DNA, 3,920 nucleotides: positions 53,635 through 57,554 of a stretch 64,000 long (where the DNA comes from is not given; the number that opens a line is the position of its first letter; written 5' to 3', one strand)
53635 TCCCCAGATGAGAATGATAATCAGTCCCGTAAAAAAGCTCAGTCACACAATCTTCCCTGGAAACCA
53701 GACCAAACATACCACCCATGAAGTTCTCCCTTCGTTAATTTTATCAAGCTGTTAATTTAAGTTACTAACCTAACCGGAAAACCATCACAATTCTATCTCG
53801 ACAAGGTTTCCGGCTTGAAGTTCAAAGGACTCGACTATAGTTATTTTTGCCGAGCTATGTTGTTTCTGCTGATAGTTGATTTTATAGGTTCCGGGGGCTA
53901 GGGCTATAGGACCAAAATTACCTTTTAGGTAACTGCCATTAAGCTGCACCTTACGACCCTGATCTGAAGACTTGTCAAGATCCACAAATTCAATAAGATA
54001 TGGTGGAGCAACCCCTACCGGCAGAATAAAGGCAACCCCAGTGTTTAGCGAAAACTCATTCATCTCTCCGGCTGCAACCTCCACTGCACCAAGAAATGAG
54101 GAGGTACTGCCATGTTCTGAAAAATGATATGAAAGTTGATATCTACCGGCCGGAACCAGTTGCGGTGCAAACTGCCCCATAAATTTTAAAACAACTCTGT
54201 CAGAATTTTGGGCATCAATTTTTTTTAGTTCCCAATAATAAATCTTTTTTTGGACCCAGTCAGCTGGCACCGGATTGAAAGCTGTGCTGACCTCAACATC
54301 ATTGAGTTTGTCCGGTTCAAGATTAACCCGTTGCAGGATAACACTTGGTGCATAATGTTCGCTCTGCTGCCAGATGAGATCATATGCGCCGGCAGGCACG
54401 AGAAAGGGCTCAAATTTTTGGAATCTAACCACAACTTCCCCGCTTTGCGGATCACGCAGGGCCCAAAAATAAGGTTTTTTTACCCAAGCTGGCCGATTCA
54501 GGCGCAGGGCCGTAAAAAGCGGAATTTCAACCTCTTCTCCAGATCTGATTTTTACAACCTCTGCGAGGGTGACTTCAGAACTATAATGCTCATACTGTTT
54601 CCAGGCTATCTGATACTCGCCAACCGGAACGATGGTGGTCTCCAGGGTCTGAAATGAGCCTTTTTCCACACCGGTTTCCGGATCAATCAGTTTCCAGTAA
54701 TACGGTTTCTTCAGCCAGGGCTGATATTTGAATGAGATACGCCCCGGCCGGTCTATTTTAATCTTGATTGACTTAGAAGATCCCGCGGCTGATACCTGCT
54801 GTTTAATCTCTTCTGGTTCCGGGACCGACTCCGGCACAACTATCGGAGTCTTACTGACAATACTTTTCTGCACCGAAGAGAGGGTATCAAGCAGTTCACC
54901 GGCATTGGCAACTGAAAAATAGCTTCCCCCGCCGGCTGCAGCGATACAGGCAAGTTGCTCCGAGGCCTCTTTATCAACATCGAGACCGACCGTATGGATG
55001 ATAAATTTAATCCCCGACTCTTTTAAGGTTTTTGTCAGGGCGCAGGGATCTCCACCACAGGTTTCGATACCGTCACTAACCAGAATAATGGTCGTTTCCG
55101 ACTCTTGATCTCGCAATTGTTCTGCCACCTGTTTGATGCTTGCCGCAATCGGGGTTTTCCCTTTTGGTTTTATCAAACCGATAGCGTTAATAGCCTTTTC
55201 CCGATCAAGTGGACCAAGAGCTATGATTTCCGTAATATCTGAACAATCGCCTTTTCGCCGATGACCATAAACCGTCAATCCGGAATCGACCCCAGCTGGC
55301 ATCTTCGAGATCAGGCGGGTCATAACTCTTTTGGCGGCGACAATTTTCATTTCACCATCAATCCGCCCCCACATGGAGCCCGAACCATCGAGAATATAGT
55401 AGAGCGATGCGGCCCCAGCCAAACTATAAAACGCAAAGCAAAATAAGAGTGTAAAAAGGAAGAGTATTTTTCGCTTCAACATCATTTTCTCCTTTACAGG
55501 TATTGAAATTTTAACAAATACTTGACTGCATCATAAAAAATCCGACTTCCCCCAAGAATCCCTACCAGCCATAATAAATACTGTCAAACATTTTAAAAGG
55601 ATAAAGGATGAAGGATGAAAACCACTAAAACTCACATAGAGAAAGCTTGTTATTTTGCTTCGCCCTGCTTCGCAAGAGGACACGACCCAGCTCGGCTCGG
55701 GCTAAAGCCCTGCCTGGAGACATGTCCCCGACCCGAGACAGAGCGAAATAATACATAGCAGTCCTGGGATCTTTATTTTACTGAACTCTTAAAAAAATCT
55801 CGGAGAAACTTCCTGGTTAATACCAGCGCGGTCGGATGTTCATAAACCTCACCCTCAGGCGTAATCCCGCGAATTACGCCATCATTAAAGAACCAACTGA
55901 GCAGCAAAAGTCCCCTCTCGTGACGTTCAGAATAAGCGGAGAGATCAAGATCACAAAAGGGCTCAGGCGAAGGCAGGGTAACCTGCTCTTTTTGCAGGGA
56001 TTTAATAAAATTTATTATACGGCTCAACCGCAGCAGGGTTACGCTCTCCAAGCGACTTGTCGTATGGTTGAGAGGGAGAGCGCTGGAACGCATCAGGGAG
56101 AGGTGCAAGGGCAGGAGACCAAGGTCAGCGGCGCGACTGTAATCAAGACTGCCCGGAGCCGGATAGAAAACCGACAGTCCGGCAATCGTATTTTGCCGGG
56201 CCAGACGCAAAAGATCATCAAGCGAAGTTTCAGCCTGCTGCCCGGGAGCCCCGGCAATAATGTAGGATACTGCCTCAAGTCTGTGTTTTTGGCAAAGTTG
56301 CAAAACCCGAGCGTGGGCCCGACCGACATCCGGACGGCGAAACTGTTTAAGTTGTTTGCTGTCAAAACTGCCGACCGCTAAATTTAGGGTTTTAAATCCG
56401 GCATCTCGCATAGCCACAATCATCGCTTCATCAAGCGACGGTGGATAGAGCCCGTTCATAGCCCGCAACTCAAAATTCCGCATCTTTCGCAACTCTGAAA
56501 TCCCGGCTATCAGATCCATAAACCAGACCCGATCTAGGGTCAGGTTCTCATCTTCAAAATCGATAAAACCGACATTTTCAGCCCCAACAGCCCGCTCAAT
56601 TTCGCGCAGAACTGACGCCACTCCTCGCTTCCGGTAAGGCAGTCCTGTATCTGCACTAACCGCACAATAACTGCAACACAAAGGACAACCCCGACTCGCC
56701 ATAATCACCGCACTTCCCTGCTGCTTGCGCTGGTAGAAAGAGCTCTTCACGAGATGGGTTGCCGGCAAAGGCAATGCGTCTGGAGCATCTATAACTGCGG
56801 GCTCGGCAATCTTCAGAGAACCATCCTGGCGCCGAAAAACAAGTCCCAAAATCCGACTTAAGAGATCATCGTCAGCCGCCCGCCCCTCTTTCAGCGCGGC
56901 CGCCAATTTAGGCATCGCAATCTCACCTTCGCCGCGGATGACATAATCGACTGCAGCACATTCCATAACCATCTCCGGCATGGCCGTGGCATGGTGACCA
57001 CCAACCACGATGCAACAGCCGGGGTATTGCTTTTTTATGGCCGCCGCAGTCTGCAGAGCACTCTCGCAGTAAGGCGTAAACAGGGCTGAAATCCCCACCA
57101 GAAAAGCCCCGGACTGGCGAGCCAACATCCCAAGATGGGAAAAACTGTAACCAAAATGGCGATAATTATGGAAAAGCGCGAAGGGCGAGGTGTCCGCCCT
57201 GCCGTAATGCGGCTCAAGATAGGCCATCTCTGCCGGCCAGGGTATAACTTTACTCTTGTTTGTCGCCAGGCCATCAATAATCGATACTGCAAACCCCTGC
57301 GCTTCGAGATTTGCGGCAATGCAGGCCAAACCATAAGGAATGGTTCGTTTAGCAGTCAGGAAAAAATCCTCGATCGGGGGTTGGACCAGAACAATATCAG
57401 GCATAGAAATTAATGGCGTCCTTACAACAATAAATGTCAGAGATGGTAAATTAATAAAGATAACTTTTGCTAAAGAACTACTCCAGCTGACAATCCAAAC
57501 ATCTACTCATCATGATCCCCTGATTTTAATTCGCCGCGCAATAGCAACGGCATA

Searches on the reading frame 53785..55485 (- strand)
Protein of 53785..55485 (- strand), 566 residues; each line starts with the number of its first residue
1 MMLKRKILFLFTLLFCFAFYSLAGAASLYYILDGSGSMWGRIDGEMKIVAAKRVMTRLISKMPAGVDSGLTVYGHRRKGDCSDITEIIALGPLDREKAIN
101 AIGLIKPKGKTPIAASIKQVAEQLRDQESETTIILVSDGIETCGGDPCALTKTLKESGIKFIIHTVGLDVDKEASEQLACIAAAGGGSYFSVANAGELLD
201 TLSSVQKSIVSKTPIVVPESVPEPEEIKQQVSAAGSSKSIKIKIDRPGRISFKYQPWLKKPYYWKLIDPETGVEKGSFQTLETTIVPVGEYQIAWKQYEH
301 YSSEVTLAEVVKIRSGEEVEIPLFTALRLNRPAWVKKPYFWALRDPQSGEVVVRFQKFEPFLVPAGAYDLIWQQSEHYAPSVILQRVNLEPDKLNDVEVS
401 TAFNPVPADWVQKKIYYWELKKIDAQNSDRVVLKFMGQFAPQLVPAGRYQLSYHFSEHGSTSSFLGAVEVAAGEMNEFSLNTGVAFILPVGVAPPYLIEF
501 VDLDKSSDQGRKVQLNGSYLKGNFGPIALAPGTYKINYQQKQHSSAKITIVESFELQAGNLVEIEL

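Call 64: search_protein_families(library=pfam, proteins=[window:53785-55485:-], max_evalue=0.00001)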
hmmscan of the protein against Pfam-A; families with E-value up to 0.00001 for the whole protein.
window:53785-55485:- (566 aa): 2 families
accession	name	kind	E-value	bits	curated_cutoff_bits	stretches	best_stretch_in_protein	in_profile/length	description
PF00092.34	VWA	-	1e-11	45.8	23.8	1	28-198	2-168/174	von Willebrand factor type A domain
PF13519.12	VWA_2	-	4.4e-08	34.1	27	1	30-139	3-106/107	von Willebrand factor type A domain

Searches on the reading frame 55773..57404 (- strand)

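Call 64: search_protein_families(library=pfam, proteins=[window:55773-57404:-], max_evalue=0.00001)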
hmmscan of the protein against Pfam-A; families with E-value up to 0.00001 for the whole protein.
window:55773-57404:- (543 aa): 2 families
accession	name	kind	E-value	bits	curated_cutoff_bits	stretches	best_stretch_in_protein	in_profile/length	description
PF02310.24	B12-binding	-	3.8e-19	69.1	32.1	1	95-167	47-120/121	B12 binding domain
PF04055.27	Radical_SAM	-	1.7e-10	41.7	29.5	1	237-392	4-157/166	Radical SAM superfamily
